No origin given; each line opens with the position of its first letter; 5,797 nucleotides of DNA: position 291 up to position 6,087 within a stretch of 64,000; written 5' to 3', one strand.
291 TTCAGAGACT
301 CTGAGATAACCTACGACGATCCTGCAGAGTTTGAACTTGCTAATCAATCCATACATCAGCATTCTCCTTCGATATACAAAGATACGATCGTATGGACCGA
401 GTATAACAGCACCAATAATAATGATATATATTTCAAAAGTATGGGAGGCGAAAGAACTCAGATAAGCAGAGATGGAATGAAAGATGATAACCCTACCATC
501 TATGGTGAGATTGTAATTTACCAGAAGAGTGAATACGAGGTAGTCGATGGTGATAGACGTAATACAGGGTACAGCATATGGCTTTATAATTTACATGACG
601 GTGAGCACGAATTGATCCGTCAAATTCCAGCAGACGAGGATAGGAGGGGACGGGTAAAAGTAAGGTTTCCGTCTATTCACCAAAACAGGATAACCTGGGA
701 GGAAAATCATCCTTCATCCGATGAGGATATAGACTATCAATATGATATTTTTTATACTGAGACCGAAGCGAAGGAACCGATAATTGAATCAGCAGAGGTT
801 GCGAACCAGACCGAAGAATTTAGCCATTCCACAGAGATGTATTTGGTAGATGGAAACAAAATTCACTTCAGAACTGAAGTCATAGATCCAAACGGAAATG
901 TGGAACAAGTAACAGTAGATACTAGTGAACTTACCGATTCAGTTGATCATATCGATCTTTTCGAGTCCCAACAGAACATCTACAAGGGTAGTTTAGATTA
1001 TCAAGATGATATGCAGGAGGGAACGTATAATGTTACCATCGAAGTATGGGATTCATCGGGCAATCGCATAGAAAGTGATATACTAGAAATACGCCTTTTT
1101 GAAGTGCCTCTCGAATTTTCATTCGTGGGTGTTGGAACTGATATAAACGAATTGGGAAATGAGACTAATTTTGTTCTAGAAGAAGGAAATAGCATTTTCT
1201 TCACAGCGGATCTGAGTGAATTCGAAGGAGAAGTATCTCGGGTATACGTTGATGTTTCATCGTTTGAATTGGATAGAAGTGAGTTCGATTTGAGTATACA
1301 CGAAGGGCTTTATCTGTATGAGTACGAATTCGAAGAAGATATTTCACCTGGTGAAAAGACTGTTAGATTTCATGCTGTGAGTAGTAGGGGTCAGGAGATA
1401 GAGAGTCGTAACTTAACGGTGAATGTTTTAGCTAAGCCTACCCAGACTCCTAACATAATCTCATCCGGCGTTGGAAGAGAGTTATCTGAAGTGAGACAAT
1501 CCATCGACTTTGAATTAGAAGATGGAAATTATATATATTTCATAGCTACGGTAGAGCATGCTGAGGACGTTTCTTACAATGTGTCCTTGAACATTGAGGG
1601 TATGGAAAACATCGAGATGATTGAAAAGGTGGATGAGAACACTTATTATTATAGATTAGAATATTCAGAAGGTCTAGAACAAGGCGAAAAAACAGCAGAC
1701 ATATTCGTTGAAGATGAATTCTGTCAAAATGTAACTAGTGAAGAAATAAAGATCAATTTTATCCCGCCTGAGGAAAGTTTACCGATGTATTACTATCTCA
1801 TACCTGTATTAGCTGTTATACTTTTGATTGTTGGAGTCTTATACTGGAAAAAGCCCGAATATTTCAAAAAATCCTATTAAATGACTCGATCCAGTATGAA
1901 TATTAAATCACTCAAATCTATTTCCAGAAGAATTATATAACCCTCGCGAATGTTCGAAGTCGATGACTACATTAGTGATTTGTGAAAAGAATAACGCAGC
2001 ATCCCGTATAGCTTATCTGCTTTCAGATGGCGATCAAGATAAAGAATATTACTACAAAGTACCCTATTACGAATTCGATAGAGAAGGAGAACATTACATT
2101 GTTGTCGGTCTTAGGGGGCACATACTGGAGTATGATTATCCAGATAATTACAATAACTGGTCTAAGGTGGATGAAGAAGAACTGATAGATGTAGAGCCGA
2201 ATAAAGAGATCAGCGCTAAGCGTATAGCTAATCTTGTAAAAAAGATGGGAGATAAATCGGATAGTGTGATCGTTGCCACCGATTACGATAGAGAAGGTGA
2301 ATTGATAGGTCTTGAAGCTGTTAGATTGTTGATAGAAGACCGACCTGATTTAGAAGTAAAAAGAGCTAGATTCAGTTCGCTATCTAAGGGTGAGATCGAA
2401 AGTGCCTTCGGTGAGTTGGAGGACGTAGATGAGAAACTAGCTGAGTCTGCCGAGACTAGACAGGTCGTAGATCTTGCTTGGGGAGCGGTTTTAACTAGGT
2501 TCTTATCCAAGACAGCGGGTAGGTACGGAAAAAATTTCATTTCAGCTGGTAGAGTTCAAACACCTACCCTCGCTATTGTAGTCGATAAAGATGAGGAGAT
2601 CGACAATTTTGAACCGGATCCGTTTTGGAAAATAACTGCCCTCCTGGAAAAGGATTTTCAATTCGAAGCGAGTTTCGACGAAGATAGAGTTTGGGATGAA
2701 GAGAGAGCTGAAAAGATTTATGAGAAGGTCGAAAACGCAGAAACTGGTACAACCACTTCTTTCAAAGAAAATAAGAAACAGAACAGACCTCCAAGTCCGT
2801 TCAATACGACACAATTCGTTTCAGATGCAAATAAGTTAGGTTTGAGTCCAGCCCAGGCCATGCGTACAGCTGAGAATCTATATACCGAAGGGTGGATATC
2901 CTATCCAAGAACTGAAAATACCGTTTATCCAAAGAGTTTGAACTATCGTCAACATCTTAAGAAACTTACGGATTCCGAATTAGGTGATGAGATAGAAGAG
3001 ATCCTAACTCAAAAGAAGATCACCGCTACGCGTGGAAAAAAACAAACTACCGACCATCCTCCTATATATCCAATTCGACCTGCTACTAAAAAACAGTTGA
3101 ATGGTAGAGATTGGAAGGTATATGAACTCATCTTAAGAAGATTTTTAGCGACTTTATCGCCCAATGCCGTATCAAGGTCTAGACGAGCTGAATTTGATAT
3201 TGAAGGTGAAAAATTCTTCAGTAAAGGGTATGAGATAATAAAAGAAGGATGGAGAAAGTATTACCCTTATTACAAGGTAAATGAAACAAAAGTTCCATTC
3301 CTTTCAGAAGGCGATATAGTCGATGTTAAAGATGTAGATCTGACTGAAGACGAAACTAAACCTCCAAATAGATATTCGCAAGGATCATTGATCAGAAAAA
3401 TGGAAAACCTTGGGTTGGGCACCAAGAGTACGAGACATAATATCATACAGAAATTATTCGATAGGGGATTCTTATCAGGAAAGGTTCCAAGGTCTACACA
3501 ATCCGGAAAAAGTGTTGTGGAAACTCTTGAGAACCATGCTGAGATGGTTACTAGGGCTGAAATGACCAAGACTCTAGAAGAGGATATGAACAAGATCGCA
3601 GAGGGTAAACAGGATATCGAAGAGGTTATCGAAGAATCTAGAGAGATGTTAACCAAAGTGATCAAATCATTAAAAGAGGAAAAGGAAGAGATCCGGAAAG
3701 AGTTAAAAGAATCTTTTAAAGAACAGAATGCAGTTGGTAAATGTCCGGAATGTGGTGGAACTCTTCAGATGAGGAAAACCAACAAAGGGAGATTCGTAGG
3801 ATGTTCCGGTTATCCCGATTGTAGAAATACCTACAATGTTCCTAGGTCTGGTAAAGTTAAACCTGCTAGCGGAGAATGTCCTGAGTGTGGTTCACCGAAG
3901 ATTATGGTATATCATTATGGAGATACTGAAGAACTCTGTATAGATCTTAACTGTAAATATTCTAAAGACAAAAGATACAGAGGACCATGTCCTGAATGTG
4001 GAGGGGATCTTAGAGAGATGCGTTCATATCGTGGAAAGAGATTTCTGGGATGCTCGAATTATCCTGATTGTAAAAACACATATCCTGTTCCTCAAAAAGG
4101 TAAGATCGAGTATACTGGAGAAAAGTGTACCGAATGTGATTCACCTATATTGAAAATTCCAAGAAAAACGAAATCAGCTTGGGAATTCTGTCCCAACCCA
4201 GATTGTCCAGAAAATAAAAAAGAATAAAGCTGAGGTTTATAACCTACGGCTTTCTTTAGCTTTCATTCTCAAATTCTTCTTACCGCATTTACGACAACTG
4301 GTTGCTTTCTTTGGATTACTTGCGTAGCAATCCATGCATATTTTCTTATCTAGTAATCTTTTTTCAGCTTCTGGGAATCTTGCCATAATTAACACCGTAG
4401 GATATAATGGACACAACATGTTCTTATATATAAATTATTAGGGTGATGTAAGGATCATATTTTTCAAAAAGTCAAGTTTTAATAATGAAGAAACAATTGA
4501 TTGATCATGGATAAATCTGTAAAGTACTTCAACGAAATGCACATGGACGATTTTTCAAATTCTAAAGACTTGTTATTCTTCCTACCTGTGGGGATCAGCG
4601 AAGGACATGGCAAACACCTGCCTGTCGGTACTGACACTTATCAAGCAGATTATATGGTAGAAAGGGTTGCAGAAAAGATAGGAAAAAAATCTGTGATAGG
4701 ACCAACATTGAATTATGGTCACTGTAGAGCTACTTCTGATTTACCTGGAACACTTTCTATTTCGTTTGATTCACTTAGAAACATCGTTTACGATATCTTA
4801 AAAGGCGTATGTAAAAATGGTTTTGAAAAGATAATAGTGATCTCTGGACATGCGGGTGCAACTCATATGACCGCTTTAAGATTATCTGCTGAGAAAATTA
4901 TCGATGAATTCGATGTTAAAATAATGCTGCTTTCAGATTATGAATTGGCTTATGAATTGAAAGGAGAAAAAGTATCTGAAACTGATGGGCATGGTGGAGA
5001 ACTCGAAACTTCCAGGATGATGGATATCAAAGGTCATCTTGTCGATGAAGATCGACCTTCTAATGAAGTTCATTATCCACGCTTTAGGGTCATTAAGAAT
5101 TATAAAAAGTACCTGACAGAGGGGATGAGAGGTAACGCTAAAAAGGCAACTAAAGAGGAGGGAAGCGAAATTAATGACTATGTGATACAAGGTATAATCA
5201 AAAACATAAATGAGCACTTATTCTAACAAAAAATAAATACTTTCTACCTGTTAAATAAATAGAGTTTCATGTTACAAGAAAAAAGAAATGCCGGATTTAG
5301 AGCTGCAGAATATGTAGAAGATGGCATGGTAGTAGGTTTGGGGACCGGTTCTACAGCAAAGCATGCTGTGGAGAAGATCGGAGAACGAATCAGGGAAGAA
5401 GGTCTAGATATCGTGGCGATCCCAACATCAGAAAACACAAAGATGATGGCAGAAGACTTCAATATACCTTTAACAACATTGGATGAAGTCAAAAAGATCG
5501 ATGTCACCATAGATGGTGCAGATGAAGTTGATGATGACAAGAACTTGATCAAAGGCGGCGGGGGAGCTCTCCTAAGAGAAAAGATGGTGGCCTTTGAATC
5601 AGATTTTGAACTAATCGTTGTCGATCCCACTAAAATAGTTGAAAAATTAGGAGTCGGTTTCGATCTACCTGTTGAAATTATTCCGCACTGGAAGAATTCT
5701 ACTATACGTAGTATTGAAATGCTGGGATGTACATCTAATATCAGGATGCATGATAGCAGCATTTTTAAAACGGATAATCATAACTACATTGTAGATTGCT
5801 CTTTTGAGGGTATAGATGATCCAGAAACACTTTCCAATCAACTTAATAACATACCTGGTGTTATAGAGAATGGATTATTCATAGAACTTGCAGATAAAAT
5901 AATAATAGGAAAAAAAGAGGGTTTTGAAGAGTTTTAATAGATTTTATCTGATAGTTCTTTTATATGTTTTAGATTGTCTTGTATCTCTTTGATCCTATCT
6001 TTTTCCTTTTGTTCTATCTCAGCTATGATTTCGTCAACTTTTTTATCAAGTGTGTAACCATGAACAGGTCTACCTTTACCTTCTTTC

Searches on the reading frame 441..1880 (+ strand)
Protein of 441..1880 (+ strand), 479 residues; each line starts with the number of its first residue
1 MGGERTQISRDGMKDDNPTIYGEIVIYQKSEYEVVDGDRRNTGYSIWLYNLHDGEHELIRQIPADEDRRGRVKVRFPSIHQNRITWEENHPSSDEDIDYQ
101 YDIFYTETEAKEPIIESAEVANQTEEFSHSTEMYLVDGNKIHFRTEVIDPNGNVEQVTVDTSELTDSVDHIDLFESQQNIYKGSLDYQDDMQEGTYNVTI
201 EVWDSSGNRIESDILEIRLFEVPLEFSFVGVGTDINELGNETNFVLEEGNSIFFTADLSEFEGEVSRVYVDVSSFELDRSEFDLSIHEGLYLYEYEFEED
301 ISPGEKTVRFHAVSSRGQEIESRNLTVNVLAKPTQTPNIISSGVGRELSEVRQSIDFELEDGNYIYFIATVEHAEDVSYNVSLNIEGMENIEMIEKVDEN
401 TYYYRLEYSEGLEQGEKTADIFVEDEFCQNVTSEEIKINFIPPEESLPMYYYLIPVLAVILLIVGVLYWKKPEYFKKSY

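Call 21: search_protein_families(library=pfam, proteins=[window:441-1880:+], max_evalue=0.00001)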
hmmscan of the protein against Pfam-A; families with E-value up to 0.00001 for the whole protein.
window:441-1880:+ (479 aa): 0 families

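Call 32: search_protein_families(library=ncbifam, proteins=[window:441-1880:+], max_evalue=0.001)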
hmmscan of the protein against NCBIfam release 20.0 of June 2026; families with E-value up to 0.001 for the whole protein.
window:441-1880:+ (479 aa): 1 family
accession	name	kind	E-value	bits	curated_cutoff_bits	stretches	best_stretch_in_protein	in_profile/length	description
TIGR04275.1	beta_prop_Msarc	repeat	9.2e-06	25.3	85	0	6-51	2-38/40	beta-propeller repeat protein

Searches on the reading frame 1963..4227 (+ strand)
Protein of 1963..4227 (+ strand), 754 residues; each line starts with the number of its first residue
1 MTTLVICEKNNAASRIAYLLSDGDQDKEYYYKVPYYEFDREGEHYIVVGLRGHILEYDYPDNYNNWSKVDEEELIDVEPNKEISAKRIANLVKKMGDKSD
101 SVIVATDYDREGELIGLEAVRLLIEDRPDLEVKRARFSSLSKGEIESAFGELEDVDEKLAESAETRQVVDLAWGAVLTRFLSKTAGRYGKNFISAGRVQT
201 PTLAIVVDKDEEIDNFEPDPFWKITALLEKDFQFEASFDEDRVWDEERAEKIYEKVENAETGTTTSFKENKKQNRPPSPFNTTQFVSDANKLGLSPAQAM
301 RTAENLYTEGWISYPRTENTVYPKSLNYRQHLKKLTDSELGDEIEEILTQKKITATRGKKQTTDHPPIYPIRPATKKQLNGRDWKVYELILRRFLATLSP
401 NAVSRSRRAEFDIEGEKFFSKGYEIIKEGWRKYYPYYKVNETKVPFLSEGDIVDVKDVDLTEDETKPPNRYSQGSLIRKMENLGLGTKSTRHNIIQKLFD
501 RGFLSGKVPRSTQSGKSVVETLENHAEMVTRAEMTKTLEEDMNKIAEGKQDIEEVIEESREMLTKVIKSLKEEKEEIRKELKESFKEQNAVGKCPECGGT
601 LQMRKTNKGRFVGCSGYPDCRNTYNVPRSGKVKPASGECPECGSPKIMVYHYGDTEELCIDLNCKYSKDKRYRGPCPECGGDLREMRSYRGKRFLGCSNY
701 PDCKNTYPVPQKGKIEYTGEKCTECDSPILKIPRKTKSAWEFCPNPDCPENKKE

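Call 21: search_protein_families(library=pfam, proteins=[window:1963-4227:+], max_evalue=0.00001)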
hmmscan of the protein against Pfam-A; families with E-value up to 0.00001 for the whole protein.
window:1963-4227:+ (754 aa): 3 families
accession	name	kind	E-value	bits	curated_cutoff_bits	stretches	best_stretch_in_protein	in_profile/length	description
PF01131.25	Topoisom_bac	-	3.6e-122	408.7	35.1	1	155-556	2-410/411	DNA topoisomerase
PF01396.24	Zn_ribbon_Top1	-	7.7e-27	93.3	32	2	591-628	1-38/39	Topoisomerase DNA binding C4 zinc finger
PF01751.28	Toprim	-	3.1e-11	43.7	23.1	1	3-139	1-95/96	Toprim domain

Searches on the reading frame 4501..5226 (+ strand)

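Call 21: search_protein_families(library=pfam, proteins=[window:4501-5226:+], max_evalue=0.00001)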
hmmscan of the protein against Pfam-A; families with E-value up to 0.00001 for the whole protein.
window:4501-5226:+ (241 aa): 1 family
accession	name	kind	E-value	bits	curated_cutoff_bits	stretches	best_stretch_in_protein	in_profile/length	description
PF02633.19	Creatininase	-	2.8e-49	168.1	31.3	1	12-234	2-236/238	Creatinine amidohydrolase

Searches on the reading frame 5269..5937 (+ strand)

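Call 21: search_protein_families(library=pfam, proteins=[window:5269-5937:+], max_evalue=0.00001)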
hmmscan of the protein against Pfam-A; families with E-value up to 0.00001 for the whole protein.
window:5269-5937:+ (222 aa): 1 family
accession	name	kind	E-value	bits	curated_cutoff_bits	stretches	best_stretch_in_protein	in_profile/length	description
PF06026.20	Rib_5-P_isom_A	-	4.2e-61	206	26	1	49-218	1-173/173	Ribose 5-phosphate isomerase A (phosphoriboisomerase A)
